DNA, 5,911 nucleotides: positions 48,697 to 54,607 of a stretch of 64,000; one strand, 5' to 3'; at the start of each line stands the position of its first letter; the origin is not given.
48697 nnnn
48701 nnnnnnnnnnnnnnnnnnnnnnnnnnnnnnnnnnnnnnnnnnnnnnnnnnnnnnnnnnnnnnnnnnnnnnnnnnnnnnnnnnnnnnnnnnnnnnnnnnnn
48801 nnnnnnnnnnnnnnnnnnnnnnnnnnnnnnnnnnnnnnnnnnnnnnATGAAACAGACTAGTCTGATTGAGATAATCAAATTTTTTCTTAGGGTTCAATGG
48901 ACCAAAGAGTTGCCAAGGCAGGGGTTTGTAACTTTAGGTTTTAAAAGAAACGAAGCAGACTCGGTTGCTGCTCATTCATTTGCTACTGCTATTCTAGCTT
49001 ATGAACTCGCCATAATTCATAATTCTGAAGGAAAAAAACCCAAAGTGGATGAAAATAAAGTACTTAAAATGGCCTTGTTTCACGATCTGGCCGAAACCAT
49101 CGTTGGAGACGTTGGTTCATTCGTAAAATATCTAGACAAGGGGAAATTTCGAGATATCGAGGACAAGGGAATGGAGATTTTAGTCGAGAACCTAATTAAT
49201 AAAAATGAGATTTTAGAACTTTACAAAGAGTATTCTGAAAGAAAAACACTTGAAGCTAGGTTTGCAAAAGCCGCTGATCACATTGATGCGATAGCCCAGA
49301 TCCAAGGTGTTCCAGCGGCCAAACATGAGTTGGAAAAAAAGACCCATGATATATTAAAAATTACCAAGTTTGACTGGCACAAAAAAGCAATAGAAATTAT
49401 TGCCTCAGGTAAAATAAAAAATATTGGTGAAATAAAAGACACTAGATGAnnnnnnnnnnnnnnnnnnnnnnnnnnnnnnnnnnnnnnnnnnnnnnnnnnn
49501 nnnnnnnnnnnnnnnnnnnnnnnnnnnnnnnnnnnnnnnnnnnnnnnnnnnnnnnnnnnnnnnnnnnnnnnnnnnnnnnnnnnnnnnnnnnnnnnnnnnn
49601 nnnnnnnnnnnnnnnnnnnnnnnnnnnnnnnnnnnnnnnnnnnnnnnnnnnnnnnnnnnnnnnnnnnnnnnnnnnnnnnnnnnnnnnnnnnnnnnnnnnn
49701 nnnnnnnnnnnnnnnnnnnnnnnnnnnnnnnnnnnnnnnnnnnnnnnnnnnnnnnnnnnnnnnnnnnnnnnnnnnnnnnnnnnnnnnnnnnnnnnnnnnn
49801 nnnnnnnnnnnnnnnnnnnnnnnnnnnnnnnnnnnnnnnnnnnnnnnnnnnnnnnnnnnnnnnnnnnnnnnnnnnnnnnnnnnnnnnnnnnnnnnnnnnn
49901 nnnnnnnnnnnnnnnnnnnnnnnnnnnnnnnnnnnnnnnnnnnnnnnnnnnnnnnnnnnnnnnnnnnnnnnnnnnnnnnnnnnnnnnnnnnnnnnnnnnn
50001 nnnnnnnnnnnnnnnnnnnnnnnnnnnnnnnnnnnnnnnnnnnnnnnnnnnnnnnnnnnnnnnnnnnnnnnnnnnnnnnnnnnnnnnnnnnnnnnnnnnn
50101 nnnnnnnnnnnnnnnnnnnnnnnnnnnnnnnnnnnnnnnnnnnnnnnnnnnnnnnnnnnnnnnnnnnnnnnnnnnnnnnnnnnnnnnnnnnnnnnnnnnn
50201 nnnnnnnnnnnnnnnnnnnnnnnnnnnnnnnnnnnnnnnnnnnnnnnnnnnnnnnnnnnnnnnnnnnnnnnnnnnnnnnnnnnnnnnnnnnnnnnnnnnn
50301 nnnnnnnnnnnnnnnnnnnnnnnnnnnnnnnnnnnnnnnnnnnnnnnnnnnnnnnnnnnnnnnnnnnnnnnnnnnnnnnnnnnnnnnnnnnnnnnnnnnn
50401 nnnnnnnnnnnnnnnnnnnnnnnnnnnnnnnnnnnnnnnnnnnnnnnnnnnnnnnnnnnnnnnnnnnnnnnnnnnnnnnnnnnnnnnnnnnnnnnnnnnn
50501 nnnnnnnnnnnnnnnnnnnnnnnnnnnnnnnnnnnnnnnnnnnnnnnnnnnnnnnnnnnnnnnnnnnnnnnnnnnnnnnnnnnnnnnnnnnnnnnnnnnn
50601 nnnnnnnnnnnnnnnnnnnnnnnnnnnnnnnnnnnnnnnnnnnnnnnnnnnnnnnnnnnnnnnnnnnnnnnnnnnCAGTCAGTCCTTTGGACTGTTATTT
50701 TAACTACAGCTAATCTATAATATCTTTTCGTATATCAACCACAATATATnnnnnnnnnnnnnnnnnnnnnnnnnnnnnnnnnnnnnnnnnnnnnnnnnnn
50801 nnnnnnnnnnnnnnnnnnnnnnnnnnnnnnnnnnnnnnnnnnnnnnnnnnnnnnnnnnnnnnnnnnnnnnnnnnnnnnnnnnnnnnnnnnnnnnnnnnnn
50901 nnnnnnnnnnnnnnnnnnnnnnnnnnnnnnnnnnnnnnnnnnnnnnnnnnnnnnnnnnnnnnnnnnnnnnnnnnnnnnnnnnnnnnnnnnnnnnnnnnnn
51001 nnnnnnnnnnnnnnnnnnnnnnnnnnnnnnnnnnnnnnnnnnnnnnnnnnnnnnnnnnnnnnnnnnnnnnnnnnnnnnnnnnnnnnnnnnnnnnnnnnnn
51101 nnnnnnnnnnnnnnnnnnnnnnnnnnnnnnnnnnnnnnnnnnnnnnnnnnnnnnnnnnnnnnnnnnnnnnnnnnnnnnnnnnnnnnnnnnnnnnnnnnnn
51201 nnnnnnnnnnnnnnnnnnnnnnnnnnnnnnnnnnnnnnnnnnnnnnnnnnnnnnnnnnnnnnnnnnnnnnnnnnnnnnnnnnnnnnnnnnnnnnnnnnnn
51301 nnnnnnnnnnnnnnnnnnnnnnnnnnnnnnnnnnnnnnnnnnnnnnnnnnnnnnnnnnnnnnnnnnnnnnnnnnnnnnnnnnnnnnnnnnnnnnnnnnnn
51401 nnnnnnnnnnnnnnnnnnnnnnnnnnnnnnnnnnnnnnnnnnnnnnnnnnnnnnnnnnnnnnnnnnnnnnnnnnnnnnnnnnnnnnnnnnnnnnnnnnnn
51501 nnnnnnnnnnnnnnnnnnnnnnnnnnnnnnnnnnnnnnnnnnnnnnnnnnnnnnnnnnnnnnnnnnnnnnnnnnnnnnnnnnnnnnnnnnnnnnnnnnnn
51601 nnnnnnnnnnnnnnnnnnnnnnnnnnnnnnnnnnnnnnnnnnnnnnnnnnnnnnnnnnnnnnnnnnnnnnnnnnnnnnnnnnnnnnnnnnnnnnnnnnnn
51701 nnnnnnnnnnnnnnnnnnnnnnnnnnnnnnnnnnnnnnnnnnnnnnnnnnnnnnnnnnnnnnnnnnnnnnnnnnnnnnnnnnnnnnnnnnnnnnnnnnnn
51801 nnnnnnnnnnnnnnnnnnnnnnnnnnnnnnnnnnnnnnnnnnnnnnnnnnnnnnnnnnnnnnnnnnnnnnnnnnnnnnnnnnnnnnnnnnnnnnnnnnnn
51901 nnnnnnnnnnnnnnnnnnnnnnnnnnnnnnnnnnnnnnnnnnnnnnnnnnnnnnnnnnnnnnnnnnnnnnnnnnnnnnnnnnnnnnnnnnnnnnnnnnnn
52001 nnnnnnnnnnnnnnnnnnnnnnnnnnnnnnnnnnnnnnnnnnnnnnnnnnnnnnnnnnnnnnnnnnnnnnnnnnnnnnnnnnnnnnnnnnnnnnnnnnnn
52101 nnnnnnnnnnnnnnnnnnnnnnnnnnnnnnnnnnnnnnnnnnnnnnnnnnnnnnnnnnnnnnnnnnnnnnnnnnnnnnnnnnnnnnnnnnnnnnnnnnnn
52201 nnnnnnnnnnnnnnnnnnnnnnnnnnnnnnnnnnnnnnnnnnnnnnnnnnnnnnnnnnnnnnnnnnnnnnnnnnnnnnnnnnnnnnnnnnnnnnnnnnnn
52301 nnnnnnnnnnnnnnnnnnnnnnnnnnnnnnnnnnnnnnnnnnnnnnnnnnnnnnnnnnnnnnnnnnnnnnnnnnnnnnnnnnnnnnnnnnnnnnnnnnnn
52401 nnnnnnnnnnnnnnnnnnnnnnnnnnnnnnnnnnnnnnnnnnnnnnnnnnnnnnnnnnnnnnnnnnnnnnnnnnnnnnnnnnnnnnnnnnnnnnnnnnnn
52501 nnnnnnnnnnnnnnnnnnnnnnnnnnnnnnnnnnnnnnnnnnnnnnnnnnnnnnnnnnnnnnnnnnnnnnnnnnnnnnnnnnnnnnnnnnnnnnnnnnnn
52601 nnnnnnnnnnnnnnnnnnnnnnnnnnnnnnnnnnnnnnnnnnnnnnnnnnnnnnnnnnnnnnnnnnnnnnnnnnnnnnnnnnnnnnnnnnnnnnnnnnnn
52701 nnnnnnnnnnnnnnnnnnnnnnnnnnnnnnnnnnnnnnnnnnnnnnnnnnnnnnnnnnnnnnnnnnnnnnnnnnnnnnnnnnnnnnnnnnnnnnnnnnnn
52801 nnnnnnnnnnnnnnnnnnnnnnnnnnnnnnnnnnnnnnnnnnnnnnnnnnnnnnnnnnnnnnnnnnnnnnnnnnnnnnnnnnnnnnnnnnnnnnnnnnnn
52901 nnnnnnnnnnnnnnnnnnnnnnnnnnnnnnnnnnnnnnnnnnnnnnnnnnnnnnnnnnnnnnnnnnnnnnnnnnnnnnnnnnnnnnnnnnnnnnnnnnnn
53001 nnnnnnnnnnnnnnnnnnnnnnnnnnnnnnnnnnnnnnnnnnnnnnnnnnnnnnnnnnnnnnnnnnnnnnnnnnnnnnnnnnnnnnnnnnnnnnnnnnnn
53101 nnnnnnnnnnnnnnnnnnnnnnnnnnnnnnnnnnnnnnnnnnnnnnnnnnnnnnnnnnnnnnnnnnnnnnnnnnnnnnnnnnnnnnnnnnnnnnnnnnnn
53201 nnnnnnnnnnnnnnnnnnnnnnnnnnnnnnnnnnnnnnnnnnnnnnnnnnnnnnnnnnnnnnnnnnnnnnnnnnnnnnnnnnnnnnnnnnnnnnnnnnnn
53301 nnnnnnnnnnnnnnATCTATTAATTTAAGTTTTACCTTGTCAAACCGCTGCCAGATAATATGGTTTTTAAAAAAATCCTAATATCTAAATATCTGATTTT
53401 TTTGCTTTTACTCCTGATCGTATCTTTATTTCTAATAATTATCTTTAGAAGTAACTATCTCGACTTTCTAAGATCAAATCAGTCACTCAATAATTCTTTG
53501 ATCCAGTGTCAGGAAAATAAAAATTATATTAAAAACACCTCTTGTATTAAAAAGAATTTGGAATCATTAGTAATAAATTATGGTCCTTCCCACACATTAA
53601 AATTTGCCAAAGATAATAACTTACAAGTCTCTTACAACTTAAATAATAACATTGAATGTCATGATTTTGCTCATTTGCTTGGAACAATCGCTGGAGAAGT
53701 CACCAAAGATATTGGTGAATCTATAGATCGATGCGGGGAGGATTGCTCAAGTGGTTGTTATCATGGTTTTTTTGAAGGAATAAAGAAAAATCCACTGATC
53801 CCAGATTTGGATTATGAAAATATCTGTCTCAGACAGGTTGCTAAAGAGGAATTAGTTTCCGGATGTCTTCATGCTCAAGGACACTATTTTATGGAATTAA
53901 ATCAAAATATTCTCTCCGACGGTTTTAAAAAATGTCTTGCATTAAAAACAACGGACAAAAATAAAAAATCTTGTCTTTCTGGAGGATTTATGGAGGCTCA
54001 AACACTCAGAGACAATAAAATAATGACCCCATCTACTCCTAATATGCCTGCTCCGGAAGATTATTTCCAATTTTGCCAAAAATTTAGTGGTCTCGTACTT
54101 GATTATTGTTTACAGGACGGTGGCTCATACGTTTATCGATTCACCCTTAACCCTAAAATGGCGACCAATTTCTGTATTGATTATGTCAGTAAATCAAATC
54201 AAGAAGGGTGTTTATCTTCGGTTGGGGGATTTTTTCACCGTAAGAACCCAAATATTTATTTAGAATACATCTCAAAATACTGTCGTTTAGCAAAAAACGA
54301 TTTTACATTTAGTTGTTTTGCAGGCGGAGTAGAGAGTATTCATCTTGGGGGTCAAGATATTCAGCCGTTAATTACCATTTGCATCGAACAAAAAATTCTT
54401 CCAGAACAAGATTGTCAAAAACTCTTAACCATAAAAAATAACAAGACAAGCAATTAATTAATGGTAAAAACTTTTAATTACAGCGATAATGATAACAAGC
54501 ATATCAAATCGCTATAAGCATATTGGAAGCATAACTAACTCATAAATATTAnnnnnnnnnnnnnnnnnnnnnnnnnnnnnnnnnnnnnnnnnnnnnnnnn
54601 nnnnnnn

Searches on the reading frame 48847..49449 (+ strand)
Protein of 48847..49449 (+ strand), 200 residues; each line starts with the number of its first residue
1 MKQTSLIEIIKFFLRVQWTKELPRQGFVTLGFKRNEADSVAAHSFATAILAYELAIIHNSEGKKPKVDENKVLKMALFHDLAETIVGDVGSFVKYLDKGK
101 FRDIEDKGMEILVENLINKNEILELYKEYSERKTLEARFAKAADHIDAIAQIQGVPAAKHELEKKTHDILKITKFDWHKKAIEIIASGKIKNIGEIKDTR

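Call 58: search_protein_families(library=pfam, proteins=[window:48847-49449:+], max_evalue=0.01)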
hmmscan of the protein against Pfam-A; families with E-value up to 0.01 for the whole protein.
window:48847-49449:+ (200 aa): 3 families
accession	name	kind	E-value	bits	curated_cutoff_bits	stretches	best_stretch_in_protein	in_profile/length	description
PF13023.12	HD_3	-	1.2e-25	90.8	22.5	1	20-172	5-152/165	HD domain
PF12917.13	YfbR-like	-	3.1e-20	73.1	25.9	1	35-152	21-142/182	5'-deoxynucleotidase YfbR-like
PF01966.28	HD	-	6.4e-13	49.5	22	1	40-148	1-115/116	HD domain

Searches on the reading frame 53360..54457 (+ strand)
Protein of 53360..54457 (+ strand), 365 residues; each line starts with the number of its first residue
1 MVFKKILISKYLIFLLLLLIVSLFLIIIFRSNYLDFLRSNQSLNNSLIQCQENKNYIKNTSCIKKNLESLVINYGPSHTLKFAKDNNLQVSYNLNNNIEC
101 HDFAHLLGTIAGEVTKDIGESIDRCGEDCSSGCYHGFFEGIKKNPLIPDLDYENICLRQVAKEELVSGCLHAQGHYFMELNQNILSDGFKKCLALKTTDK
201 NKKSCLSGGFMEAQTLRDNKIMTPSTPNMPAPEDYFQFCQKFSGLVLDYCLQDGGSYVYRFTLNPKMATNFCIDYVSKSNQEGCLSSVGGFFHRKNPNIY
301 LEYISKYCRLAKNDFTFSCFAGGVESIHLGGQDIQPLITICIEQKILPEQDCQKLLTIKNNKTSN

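Call 42: search_protein_families(library=pfam, proteins=[window:53360-54457:+], max_evalue=1)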
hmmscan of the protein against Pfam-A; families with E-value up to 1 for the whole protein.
window:53360-54457:+ (365 aa): 1 family
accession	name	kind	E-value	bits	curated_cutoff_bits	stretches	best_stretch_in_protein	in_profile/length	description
PF20456.3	DUF6709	-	0.033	13.6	27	1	3-57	4-58/339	Family of unknown function (DUF6709)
